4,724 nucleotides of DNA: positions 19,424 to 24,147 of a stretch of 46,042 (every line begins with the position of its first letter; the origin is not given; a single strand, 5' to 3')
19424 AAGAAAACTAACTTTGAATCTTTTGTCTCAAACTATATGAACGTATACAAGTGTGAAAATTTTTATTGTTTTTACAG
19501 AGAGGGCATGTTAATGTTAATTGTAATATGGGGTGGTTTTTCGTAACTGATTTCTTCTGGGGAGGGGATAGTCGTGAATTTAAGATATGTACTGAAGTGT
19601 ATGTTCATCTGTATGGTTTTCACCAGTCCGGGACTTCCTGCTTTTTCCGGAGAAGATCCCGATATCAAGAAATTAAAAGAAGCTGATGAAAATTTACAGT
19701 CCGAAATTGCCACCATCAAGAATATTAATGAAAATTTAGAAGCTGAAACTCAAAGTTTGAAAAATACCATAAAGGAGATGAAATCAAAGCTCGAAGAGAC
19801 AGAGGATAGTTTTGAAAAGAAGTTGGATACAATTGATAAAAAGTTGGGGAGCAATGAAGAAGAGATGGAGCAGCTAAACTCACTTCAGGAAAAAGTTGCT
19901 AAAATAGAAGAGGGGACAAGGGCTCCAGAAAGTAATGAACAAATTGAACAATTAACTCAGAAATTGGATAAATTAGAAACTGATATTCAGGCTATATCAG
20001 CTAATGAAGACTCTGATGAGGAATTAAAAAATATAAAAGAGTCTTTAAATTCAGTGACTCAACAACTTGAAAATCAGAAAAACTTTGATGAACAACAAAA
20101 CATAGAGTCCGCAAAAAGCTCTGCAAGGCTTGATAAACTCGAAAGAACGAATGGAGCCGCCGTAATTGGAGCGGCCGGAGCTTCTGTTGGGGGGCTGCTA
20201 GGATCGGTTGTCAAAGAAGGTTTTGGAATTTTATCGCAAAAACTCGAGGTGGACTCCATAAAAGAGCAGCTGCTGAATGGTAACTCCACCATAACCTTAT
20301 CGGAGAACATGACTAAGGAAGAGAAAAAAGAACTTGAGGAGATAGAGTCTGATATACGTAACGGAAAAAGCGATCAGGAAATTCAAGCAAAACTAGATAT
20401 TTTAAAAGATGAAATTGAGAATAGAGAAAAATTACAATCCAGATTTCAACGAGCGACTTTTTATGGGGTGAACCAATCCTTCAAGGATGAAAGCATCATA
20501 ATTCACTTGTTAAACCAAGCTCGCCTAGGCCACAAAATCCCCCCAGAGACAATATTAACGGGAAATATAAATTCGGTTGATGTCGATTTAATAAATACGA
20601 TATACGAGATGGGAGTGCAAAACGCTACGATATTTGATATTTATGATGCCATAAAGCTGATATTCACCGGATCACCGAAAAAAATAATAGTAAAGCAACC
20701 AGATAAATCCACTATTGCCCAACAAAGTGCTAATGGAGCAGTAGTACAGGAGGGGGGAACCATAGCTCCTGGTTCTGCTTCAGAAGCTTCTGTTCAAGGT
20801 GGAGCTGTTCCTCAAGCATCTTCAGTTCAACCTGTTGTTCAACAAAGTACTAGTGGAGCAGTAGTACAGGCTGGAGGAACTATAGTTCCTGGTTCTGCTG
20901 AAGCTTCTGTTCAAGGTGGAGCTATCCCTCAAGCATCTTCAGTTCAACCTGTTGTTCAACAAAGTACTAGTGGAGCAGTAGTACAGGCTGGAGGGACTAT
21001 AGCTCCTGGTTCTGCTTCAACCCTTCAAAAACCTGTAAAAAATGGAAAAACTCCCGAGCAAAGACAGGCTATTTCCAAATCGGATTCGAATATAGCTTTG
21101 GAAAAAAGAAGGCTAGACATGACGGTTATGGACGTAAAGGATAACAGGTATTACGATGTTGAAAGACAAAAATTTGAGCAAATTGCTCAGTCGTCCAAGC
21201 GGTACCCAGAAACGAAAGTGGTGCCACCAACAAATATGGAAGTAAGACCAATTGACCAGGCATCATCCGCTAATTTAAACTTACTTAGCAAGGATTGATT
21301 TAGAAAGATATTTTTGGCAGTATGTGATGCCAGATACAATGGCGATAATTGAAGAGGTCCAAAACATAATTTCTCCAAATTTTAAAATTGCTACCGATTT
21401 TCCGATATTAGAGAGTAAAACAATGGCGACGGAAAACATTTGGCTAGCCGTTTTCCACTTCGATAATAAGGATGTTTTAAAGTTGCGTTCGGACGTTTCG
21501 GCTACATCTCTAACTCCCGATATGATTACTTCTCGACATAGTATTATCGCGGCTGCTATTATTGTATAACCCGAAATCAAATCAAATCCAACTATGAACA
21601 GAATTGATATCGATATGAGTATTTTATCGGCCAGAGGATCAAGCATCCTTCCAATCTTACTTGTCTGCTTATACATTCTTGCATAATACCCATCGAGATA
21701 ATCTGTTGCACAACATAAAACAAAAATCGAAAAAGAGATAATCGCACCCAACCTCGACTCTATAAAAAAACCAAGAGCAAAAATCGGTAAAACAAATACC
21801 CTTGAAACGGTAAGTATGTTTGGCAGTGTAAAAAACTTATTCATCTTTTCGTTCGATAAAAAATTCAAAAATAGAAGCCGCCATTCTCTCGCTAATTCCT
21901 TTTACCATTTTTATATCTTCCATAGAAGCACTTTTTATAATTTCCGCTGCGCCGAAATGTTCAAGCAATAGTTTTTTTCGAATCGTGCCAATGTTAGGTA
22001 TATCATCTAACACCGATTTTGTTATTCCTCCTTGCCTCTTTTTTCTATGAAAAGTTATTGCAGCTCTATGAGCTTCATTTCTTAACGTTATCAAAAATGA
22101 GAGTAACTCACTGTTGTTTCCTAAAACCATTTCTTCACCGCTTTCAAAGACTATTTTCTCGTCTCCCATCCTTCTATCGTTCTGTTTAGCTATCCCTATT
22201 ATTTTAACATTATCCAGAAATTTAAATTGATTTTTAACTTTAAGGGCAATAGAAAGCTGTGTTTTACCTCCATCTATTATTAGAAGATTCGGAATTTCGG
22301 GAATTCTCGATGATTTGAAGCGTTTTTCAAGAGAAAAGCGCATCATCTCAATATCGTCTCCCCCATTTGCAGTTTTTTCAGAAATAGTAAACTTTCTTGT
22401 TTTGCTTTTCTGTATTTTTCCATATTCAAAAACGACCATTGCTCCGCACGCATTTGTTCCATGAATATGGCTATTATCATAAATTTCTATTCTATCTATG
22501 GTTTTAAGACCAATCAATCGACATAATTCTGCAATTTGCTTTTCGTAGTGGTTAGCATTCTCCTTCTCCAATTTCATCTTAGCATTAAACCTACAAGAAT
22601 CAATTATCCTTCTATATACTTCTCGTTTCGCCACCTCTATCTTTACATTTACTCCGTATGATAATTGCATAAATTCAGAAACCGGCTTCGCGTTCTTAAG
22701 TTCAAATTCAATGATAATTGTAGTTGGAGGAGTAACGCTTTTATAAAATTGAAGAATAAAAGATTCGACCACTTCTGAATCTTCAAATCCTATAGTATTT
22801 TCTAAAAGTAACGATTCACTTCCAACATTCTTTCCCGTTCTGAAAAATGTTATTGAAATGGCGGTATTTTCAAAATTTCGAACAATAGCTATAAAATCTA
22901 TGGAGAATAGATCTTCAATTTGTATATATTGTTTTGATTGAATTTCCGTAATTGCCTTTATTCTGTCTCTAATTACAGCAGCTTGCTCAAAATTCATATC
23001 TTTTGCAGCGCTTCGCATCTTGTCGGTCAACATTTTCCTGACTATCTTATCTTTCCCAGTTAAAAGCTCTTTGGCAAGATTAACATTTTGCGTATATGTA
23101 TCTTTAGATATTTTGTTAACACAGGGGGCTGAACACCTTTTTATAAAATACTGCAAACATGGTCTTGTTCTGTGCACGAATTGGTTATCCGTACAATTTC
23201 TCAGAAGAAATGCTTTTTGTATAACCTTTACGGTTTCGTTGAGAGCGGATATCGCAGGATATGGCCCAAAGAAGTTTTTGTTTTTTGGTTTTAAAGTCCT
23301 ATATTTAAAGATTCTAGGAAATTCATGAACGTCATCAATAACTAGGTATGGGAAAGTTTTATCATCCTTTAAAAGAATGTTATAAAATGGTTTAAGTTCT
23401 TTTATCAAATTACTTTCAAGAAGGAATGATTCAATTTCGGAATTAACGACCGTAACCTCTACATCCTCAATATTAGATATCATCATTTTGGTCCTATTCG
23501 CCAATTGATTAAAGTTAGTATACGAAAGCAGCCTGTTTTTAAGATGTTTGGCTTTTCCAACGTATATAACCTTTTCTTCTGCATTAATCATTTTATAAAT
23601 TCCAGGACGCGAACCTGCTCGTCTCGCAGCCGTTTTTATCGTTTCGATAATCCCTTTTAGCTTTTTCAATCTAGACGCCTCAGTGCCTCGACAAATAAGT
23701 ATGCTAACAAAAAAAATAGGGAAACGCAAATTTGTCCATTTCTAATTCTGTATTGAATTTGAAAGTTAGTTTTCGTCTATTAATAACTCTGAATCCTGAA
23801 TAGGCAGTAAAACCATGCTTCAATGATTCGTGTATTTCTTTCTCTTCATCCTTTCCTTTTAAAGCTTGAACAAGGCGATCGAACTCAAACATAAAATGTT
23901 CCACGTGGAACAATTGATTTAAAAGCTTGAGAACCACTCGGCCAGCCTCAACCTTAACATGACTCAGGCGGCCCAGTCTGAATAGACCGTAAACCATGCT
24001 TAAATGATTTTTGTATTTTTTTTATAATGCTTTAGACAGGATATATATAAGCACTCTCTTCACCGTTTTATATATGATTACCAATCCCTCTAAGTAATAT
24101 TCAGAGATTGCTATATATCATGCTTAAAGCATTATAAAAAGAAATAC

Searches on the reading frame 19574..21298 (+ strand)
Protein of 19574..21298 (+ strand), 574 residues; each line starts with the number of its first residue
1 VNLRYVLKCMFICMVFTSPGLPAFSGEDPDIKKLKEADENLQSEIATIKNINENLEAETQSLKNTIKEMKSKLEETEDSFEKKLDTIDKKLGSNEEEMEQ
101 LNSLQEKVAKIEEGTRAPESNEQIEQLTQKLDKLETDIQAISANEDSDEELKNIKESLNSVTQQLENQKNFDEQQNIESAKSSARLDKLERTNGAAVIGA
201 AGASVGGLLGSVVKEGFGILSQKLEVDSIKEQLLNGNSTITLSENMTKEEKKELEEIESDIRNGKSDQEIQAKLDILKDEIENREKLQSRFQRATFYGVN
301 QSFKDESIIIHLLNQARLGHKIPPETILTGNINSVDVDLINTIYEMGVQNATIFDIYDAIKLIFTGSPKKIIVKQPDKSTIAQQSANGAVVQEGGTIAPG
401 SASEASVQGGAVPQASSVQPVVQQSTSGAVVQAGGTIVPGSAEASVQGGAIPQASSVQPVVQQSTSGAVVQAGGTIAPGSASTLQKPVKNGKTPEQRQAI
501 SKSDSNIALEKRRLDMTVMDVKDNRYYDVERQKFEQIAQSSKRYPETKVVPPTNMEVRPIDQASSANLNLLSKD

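Call 84: search_protein_families(library=pfam, proteins=[window:19574-21298:+], max_evalue=0.00001)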
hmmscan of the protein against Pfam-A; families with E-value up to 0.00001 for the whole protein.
window:19574-21298:+ (574 aa): 0 families

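Call 86: search_protein_families(library=pfam, proteins=[window:19574-21298:+], max_evalue=0.01)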
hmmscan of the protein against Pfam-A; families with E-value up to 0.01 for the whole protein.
window:19574-21298:+ (574 aa): 4 families
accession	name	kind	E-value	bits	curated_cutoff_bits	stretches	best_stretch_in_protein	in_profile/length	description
PF07200.18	Mod_r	-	0.0012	19.3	30.1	1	28-117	25-113/146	Modifier of rudimentary (Mod(r)) protein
PF07889.17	DUF1664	-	0.0018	18.8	34.6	1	53-144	37-123/124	Protein of unknown function (DUF1664)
PF11932.13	DUF3450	-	0.0025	17.6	32.6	1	10-114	3-97/241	Protein of unknown function (DUF3450)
PF04108.17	ATG17_like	-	0.0054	16.7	43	1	31-191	111-257/355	Autophagy protein ATG17-like domain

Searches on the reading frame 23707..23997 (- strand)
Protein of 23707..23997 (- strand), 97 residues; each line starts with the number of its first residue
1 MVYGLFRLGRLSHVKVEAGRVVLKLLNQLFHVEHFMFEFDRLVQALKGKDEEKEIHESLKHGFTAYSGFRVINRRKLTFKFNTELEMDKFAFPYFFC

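Call 62: find_homologous_proteins(query=window:23707-23997:-, max_evalue=0.001)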
Query window:23707-23997:- (97 aa): 4 proteins with E <= 0.001 among 6 candidates.
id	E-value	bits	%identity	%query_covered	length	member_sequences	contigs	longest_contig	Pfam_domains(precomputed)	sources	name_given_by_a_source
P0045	2.4e-57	209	100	100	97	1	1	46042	-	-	-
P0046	8.3e-24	102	84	64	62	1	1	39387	-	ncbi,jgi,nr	ncbi:MAG: hypothetical protein LBI95_03570 [Holosporales bacterium]|jgi:hypothetical protein|nr:hypo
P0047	1.3e-10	60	75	41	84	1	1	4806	-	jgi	jgi:hypothetical protein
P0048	5.7e-6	45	72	37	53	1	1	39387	-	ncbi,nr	ncbi:MAG: hypothetical protein LBI95_03485 [Holosporales bacterium]|nr:hypothetical protein [Holospo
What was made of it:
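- Repeat-encoded ORFs were found only in this MAG, plus one JGI protein (call 62).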

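Call 63: find_encoding_contigs(protein=P0047, flank=10000)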
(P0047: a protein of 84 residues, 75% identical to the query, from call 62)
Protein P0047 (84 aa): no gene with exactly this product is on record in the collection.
